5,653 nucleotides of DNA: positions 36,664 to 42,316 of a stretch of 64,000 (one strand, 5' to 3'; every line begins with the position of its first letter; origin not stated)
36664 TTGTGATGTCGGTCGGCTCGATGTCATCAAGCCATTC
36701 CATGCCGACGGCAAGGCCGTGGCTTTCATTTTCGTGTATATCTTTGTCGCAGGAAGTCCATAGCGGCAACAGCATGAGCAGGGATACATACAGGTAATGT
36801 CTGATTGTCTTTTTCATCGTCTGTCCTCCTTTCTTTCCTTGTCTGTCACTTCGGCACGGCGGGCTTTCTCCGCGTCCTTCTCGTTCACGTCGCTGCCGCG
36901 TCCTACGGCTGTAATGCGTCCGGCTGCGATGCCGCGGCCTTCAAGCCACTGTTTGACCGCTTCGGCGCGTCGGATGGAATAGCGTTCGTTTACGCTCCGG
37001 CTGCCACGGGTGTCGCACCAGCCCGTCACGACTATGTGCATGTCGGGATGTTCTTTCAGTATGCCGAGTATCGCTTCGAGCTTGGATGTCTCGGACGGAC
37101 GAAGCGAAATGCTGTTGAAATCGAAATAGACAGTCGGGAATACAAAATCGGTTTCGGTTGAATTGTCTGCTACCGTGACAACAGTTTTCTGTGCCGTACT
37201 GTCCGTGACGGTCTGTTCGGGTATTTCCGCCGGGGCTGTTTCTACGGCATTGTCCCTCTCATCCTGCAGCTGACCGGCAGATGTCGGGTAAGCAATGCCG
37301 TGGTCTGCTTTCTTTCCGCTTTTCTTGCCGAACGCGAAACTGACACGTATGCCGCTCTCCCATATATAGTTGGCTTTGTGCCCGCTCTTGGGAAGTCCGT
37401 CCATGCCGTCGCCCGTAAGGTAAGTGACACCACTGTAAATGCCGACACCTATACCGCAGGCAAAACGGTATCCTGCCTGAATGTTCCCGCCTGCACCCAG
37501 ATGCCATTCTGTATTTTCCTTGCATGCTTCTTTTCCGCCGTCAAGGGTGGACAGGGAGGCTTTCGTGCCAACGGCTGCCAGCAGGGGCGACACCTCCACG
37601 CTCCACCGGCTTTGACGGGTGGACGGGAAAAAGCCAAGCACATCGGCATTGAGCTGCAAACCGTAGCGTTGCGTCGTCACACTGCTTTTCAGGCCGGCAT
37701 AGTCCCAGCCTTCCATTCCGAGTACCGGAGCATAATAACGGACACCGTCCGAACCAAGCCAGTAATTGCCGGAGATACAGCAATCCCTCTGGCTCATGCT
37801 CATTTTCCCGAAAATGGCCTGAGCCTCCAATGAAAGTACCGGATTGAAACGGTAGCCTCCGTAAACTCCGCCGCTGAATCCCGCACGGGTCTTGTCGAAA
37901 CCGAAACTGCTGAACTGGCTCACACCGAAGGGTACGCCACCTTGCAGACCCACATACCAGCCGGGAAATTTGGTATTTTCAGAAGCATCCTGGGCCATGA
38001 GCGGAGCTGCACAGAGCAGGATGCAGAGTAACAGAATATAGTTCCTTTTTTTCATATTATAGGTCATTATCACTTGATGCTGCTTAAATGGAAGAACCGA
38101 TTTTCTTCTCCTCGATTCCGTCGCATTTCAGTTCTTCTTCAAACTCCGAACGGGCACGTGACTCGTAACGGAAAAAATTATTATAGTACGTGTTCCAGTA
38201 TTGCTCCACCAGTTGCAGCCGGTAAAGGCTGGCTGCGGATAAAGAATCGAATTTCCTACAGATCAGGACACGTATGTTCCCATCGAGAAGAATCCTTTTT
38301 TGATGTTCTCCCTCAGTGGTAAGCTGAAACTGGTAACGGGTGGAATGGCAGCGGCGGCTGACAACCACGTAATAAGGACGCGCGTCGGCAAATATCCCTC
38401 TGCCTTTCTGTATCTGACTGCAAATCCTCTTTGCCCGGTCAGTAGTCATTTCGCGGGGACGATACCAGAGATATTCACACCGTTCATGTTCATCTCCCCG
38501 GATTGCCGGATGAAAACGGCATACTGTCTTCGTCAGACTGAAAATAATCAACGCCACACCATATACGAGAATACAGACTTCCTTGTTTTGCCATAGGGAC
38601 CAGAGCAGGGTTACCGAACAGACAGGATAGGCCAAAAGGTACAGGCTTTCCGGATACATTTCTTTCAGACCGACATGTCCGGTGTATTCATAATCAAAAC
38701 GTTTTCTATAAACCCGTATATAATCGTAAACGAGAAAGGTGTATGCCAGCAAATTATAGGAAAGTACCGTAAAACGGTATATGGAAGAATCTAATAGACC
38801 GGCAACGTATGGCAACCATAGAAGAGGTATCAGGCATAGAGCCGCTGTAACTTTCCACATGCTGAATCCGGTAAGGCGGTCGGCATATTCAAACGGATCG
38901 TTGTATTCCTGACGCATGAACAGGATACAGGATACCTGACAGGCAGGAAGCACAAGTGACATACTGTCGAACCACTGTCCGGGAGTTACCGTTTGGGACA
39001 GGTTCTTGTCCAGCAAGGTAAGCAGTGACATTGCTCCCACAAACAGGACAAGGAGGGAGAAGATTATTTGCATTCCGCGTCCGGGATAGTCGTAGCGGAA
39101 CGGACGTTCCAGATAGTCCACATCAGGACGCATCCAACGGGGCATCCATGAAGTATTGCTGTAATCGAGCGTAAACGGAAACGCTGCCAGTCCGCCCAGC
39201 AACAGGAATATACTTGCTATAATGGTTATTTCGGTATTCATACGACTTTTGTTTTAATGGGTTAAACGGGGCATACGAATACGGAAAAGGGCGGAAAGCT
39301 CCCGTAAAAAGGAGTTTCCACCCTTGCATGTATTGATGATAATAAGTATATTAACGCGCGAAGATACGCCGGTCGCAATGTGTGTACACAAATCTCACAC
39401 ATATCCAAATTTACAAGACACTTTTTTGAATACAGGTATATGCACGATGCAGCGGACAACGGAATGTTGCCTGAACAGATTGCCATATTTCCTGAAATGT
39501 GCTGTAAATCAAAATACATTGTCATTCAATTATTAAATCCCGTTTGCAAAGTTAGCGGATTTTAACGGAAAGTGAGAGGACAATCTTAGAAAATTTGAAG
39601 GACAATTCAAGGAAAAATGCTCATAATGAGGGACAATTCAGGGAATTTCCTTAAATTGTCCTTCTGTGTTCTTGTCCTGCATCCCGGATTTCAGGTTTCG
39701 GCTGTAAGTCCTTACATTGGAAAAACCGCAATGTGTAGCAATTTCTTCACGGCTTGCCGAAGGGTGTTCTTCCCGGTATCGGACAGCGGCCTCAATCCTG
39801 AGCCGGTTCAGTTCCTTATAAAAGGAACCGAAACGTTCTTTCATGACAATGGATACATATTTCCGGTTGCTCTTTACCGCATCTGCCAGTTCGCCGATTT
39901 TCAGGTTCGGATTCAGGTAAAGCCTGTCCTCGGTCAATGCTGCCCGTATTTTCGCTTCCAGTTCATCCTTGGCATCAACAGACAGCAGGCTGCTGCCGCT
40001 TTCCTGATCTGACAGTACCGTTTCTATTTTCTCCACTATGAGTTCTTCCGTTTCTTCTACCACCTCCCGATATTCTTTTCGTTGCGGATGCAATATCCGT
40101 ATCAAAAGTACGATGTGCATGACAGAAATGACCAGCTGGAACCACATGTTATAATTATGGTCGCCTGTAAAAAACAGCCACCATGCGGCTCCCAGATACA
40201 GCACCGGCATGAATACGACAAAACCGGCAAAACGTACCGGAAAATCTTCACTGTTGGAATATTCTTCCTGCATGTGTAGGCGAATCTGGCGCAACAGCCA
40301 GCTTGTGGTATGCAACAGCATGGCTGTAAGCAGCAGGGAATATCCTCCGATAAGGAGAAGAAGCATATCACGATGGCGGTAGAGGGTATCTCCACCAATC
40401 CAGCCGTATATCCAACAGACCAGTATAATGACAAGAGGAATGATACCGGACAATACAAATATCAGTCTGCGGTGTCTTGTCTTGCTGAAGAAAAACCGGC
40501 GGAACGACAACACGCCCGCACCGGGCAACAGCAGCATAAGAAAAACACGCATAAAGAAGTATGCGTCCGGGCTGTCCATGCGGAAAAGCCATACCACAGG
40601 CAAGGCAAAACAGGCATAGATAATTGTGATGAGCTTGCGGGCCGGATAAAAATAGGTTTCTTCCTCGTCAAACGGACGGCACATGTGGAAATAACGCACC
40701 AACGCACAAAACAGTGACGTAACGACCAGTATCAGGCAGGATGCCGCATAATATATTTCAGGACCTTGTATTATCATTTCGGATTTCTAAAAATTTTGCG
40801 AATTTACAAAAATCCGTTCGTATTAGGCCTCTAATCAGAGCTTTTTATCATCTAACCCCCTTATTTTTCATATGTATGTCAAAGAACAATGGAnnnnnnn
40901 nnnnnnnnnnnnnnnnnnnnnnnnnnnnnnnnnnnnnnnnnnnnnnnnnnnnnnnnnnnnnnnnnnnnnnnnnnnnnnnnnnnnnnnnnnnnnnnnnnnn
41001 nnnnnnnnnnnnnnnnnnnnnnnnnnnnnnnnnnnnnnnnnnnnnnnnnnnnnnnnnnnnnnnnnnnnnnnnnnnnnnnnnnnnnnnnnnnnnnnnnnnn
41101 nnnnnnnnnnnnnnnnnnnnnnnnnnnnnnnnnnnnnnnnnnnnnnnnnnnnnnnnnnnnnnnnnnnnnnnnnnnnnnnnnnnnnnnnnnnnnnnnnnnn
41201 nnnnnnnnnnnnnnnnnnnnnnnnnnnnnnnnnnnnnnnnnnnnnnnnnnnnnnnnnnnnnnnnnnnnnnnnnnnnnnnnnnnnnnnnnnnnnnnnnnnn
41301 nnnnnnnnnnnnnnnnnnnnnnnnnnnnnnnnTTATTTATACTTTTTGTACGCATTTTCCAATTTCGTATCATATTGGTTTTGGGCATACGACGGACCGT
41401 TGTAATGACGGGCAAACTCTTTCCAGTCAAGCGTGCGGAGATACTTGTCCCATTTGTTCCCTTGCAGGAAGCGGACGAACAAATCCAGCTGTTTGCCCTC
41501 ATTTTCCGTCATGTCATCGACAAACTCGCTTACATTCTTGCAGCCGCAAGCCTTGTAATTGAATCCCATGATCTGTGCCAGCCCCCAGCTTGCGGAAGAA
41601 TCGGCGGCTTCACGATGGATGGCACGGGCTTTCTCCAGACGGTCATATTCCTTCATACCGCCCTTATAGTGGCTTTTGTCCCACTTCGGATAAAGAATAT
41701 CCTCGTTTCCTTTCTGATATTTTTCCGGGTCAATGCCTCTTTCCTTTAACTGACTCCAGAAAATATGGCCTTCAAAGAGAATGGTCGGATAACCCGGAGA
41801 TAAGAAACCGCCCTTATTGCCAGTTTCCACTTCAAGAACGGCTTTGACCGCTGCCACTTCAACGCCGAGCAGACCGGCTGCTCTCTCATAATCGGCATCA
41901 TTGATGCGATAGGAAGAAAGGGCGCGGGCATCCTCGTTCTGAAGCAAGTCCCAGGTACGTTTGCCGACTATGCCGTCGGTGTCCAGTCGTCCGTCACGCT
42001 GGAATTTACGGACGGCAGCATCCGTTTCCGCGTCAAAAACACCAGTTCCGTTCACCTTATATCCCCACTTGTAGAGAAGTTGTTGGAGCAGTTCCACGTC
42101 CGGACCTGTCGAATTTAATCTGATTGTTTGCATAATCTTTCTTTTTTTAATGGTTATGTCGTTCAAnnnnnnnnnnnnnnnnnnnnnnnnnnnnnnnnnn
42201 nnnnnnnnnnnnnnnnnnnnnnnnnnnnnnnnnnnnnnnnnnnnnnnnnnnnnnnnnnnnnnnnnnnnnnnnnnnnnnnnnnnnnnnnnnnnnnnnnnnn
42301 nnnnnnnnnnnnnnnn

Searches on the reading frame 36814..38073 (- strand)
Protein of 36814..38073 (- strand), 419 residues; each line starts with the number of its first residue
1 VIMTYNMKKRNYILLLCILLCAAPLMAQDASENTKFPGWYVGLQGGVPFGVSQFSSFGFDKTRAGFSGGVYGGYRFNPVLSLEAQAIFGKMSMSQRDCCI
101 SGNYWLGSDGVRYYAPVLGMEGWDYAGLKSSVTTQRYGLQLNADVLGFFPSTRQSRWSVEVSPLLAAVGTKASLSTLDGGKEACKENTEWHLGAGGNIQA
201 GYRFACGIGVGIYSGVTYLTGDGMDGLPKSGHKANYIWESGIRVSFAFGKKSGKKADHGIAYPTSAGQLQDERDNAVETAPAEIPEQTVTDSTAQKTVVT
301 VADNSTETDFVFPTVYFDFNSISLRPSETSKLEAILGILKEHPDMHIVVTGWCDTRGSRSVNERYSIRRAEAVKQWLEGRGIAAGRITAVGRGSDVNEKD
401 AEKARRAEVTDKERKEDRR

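Call 27: search_protein_families(library=pfam, proteins=[window:36814-38073:-], max_evalue=0.001)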
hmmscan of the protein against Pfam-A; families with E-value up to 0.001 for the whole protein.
window:36814-38073:- (419 aa): 2 families
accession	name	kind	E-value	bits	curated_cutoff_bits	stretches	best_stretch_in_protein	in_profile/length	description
PF00691.25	OmpA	-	1.5e-15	57.8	27.2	1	316-403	1-87/98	OmpA family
PF13505.12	OMP_b-brl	-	2.2e-09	38.2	28.7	1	14-86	2-64/175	Outer membrane protein beta-barrel domain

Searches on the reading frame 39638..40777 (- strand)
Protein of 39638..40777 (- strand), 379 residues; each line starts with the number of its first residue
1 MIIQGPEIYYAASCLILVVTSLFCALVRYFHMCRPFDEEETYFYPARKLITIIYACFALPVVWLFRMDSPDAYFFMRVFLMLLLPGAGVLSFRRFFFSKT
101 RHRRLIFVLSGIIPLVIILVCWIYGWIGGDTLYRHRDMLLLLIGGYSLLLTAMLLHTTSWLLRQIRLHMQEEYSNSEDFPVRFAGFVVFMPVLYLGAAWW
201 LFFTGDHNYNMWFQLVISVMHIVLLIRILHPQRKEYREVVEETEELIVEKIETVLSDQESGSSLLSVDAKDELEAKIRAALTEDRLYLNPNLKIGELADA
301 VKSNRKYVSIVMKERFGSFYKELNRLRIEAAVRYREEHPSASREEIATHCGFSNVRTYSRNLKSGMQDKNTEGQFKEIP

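Call 3: search_protein_families(library=pfam, proteins=[window:39638-40777:-], max_evalue=0.1)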
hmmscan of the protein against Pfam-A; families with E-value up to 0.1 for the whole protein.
window:39638-40777:- (379 aa): 2 families
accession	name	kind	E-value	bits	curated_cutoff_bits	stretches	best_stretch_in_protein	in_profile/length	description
PF12833.13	HTH_18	-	0.00039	21.1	33.6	1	297-363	1-67/80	Helix-turn-helix domain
PF00165.29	HTH_AraC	-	0.028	15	26.6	0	344-363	12-30/42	Bacterial regulatory helix-turn-helix proteins, AraC family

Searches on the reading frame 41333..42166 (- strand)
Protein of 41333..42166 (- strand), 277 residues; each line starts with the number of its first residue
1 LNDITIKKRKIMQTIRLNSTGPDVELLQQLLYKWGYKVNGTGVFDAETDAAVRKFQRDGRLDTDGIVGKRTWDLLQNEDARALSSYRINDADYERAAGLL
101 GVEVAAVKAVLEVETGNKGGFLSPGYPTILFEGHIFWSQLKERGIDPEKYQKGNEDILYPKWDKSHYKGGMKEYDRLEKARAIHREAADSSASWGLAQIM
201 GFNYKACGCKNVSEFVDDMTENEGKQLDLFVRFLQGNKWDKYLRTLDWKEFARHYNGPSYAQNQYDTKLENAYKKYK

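Call 3: search_protein_families(library=pfam, proteins=[window:41333-42166:-], max_evalue=0.1)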
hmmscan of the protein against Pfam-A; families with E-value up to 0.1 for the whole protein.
window:41333-42166:- (277 aa): 2 families
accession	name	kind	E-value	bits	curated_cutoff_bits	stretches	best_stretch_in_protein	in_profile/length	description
PF11860.13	Muramidase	-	5.2e-71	238.9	22.3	1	103-277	1-175/175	N-acetylmuramidase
PF01471.23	PG_binding_1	-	3.1e-17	62.9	23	1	20-75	1-57/57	Putative peptidoglycan binding domain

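Call 4: search_protein_families(library=padloc, proteins=[window:41333-42166:-], max_evalue=0.1)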
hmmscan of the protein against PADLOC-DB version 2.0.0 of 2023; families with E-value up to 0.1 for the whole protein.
window:41333-42166:- (277 aa): 0 families

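Call 8: search_protein_families(library=ncbifam, proteins=[window:41333-42166:-], max_evalue=0.1)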
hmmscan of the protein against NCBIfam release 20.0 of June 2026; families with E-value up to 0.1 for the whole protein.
window:41333-42166:- (277 aa): 6 families
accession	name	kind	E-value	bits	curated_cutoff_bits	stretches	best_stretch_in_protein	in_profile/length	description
TIGR02869.1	spore_SleB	equivalog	3.7e-11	43.3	236.5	1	12-96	4-92/201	spore cortex-lytic enzyme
NF052335.1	PdgHdaseHSB129560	equivalog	5.3e-07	29.3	500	1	28-75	281-328/330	peptidoglycan hydrolase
NF052336.1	PdgHdaseHSB100310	equivalog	8.3e-07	28.7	500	1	28-75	266-313/316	peptidoglycan hydrolase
NF052377.1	lmo1851_S41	exception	5.7e-06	25.3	725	1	13-76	382-447/468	lmo1851 family serine protease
NF038080.1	PG_bind_siph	domain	0.0037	17.5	55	1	24-76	16-75/76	peptidoglycan-binding protein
NF007891.0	PRK10594.1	equivalog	0.021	13.6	425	1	42-76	316-350/617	L,D-transpeptidase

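Call 9: search_protein_families(library=phrogs, proteins=[window:41333-42166:-], max_evalue=0.1)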
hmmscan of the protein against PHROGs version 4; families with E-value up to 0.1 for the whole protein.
window:41333-42166:- (277 aa): 11 families
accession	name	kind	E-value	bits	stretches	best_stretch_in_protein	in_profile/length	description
phrog_1224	-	head and packaging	4.6e-95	320.4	1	12-277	1-261/438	endolysin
phrog_2860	-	head and packaging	2.2e-60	204.8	1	88-277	3-187/189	endolysin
phrog_1493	-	lysis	2e-16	61.2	1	19-113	245-341/394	endolysin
phrog_2649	-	lysis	6e-13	50.2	1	10-82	170-242/261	endolysin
phrog_1512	-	lysis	5.6e-05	24.3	1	13-77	175-244/314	endolysin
phrog_880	-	lysis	0.0014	19.1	1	32-77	388-433/435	endolysin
phrog_17214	-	lysis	0.008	16.9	1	18-77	248-314/322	endolysin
phrog_16428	-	lysis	0.012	15.3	1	37-72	480-515/520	endolysin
phrog_102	-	lysis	0.034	14.6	1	20-71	16-74/369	endolysin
phrog_7685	-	integration and excision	0.055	14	1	42-84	16-58/240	integrase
phrog_14712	-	moron, auxiliary metabolic gene and host takeover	0.071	13.3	0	51-73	194-216/322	chitinase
